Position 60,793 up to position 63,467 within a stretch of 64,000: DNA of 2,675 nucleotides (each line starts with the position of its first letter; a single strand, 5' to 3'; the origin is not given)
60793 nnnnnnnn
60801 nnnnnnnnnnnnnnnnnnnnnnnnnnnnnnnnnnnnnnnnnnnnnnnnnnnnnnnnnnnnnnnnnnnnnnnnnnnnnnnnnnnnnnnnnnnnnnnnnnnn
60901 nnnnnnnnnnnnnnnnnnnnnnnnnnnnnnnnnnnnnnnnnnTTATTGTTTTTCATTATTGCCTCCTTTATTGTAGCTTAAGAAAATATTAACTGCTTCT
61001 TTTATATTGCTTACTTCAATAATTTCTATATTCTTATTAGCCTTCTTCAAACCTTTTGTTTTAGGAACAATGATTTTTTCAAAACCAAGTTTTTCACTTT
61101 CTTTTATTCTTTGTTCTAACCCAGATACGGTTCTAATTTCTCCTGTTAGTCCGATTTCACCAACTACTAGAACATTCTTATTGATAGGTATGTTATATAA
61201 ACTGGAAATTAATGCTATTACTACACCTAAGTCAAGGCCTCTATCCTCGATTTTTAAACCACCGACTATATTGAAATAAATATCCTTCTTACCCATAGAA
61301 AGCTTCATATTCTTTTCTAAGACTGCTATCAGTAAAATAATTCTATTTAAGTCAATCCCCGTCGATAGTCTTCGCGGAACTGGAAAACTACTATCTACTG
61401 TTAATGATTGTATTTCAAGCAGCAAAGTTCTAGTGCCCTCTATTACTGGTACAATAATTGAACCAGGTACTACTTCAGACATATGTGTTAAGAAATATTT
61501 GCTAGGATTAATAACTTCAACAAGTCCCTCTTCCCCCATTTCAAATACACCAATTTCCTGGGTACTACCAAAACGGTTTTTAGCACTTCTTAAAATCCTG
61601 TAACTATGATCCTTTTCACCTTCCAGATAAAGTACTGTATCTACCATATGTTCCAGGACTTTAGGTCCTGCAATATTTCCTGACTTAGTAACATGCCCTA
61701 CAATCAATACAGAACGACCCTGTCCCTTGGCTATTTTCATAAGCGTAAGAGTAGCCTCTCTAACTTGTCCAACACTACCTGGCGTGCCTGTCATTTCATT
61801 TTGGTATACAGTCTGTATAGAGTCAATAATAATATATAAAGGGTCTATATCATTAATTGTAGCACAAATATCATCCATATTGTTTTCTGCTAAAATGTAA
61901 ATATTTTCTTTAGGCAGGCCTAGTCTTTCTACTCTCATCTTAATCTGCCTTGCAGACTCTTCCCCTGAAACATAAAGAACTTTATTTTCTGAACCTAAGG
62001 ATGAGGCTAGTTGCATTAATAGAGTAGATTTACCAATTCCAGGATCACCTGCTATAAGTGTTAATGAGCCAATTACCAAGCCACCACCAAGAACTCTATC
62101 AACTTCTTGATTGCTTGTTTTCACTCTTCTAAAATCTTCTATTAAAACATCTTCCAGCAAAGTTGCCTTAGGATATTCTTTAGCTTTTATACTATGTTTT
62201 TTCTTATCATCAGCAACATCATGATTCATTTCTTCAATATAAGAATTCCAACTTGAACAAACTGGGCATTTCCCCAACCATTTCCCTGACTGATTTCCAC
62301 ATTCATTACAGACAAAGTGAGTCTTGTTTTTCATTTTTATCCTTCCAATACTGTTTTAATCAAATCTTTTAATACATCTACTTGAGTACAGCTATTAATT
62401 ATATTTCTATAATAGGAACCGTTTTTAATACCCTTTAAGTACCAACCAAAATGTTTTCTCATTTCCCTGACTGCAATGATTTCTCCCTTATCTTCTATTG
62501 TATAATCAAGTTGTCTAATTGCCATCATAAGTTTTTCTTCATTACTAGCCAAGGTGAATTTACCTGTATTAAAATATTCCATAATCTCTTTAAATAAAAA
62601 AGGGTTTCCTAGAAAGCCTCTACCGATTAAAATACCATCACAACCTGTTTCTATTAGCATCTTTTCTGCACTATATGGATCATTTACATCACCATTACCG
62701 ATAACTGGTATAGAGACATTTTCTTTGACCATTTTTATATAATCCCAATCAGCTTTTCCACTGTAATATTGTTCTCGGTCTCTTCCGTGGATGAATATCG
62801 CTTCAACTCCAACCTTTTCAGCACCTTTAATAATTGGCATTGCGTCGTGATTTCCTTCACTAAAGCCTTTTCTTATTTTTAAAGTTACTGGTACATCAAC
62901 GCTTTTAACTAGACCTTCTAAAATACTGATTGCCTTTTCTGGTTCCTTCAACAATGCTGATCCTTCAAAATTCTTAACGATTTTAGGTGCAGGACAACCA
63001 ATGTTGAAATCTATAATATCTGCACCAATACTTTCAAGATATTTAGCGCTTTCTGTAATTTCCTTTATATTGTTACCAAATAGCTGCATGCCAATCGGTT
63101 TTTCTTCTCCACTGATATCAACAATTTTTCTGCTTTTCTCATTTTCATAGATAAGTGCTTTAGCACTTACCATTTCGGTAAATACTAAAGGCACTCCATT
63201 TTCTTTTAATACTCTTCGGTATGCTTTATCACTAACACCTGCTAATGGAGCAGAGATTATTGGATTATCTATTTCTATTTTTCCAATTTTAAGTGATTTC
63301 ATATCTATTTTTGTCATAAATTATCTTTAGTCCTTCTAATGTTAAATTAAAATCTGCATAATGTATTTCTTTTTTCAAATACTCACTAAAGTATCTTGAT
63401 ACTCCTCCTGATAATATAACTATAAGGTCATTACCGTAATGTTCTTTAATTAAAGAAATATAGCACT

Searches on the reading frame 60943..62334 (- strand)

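Call 91: search_protein_families(library=pfam, proteins=[window:60943-62334:-], max_evalue=0.000001)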
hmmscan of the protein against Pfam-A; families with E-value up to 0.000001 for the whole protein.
window:60943-62334:- (463 aa): 6 families
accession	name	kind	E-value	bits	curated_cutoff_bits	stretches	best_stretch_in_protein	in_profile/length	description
PF06745.19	ATPase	-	2.9e-17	63.2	26.6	1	71-140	1-72/231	KaiC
PF13481.12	AAA_25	-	1.8e-14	54.3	27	1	67-219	11-194/195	AAA domain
PF13541.12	ChlI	-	1.3e-10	41.6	27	1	341-426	34-120/121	Subunit ChlI of Mg-chelatase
PF18073.7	Zn_ribbon_LapB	-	1.2e-09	38.1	25.7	1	7-31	1-25/28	Rubredoxin metal binding domain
PF05362.19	Lon_C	-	3.9e-08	33.6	21.1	1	370-449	115-200/205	Lon protease (S16) C-terminal proteolytic domain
PF03796.21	DnaB_C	-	7.8e-08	32.4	27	1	71-181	2-117/255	DnaB-like helicase C terminal domain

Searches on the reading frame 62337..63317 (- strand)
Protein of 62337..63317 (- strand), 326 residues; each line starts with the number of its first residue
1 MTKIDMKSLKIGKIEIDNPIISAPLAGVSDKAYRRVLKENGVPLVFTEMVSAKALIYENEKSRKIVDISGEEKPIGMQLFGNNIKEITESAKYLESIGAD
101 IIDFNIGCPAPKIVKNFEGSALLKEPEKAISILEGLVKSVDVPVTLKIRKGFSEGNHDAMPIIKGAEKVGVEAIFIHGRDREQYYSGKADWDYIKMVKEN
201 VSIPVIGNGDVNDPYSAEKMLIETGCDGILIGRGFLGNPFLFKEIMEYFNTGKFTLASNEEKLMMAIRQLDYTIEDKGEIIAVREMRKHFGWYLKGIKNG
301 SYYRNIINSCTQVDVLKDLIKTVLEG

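Call 91: search_protein_families(library=pfam, proteins=[window:62337-63317:-], max_evalue=0.000001)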
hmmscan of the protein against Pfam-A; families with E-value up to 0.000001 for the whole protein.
window:62337-63317:- (326 aa): 1 family
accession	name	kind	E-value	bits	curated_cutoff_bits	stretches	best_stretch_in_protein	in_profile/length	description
PF01207.24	Dus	-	1.2e-80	271.4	20.4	1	23-319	3-301/311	Dihydrouridine synthase (Dus)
